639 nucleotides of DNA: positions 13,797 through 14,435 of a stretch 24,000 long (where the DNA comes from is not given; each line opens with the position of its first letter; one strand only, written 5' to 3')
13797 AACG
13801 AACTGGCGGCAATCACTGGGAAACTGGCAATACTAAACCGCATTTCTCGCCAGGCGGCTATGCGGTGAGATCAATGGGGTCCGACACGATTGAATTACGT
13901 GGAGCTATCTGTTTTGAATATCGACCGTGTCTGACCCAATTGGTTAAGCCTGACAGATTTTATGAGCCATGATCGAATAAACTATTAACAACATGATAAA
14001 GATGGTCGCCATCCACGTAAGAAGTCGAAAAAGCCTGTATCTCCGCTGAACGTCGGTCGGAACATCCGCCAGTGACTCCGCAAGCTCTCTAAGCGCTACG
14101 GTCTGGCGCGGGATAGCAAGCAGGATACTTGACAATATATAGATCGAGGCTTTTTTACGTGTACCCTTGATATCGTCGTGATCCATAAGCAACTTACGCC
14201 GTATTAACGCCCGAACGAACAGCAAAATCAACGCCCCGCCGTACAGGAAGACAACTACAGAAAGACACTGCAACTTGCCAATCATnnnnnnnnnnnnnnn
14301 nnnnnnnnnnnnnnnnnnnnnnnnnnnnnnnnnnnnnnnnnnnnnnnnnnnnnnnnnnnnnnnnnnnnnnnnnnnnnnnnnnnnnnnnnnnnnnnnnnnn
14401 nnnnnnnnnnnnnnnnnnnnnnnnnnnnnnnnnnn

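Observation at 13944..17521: Sec-signal RHS toxin with an unrecognised 144-aa C-terminal domain and a translationally coupled 3-TM candidate immunity protein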

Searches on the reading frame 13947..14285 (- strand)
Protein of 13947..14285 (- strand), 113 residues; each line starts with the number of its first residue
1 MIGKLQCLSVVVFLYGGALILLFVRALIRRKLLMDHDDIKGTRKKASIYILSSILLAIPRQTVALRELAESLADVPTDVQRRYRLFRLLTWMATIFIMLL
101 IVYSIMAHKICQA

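Call 5: search_protein_families(library=pfam, proteins=[window:13947-14285:-], max_evalue=0.01)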
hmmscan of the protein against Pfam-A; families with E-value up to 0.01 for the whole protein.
window:13947-14285:- (113 aa): 0 families

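Call 6: search_protein_families(library=ncbifam, proteins=[window:13947-14285:-], max_evalue=0.1)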
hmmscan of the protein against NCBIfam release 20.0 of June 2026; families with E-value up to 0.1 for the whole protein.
window:13947-14285:- (113 aa): 0 families

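Call 17: find_homologous_proteins(query=window:13947-14285:-, max_evalue=0.01)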
Query window:13947-14285:- (113 aa): 3 proteins with E <= 0.01 among 33 candidates.
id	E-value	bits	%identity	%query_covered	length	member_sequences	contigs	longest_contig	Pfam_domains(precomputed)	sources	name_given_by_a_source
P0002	1.9e-60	219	96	100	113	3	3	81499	-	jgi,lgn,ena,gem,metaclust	metaclust:\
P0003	1.6e-45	171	77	98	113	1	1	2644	-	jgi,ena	-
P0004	1.4e-42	162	69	99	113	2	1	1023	-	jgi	jgi:hypothetical protein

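Call 18: find_encoding_contigs(protein=P0002, flank=10000, max_places=6)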
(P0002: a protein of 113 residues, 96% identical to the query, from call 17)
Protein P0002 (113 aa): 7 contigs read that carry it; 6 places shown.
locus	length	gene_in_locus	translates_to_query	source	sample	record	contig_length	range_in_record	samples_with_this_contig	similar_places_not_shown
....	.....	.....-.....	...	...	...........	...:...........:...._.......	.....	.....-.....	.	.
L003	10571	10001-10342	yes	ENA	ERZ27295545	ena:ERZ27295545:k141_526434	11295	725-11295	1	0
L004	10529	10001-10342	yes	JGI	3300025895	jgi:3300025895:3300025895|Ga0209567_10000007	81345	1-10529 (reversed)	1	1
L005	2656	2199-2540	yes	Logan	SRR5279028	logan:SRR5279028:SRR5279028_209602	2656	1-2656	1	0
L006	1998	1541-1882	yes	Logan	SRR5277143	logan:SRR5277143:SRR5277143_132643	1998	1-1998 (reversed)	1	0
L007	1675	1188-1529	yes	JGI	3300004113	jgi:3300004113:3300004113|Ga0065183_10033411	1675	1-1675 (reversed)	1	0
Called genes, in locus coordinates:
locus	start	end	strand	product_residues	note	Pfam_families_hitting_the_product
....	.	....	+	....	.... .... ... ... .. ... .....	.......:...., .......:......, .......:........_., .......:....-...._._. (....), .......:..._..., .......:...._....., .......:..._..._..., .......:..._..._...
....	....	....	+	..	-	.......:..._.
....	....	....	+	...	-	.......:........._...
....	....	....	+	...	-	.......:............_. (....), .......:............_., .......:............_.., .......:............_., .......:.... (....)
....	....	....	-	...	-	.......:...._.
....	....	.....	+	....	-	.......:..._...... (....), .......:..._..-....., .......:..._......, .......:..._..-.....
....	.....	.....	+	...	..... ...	-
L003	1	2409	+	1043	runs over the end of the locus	?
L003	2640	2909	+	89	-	PF00076:RRM_1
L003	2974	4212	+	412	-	PF00211:Guanylate_cyc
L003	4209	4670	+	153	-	PF13302:Acetyltransf_3 (weak), PF00583:Acetyltransf_1, PF13673:Acetyltransf_10, PF13508:Acetyltransf_7, PF08445:FR47 (weak)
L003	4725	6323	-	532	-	PF27104:FimW_N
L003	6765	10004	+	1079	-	PF05593:RHS_repeat (weak), PF25023:TEN_YD-shell, PF05593:RHS_repeat, PF25023:TEN_YD-shell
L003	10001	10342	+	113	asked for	-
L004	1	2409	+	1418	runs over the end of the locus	PF00270:DEAD, PF04851:ResIII, PF00271:Helicase_C, PF22590:Cas3-like_C_2 (weak), PF19306:WHD_Lhr, PF08494:DEAD_assoc, PF23235:WHD_3rd_Lhr, PF23234:WHD_4th_Lhr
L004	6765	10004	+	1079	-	PF05593:RHS_repeat (weak), PF25023:TEN_YD-shell, PF05593:RHS_repeat, PF25023:TEN_YD-shell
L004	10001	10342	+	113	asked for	-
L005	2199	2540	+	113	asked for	-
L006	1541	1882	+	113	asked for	-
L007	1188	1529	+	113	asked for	-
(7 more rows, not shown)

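Call 19: find_encoding_contigs(protein=P0003, flank=10000)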
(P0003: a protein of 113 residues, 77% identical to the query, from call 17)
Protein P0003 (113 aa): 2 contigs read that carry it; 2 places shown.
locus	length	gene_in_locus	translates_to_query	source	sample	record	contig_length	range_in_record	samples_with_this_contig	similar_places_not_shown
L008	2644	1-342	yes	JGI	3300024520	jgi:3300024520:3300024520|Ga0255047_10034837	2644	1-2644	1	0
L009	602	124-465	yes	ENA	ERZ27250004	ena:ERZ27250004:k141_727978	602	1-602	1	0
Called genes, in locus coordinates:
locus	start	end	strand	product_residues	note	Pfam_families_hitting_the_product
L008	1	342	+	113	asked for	?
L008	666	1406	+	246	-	PF01177:Asp_Glu_race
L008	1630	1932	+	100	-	PF03992:ABM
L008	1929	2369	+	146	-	PF03061:4HBT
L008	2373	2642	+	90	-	?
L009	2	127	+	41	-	?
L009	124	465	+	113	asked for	-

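Call 20: find_encoding_contigs(protein=P0004, flank=10000)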
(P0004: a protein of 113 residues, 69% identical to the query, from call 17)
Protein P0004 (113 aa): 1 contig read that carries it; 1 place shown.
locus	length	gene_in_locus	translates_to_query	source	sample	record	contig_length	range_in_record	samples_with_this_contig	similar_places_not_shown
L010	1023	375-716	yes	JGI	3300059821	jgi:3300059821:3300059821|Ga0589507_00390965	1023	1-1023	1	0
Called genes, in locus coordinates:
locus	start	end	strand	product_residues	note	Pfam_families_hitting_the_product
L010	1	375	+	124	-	?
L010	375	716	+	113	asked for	-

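Call 45: predict_structure(alignment_id=A4)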
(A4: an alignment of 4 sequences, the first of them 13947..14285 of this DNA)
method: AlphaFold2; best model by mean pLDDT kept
length: 113 residues; sequences in the alignment: 4
mean_pLDDT: 59.1   pTM: 0.34
mean pLDDT of the five models: 59.1, 58.2, 57.8, 54.2, 53.8
residues with pLDDT >= 90: 0; 70-90: 20; 50-70: 66; < 50: 27
segments of 3 or more residues with pLDDT < 50: 43-61
pLDDT, mean of each block of 10 residues (from residue 1): 61 68 68 59 41 42 50 54 68 72 68 54
secondary structure, 60 per line:
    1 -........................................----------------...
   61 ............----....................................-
elements in order: H2-41 H58-72 H77-112
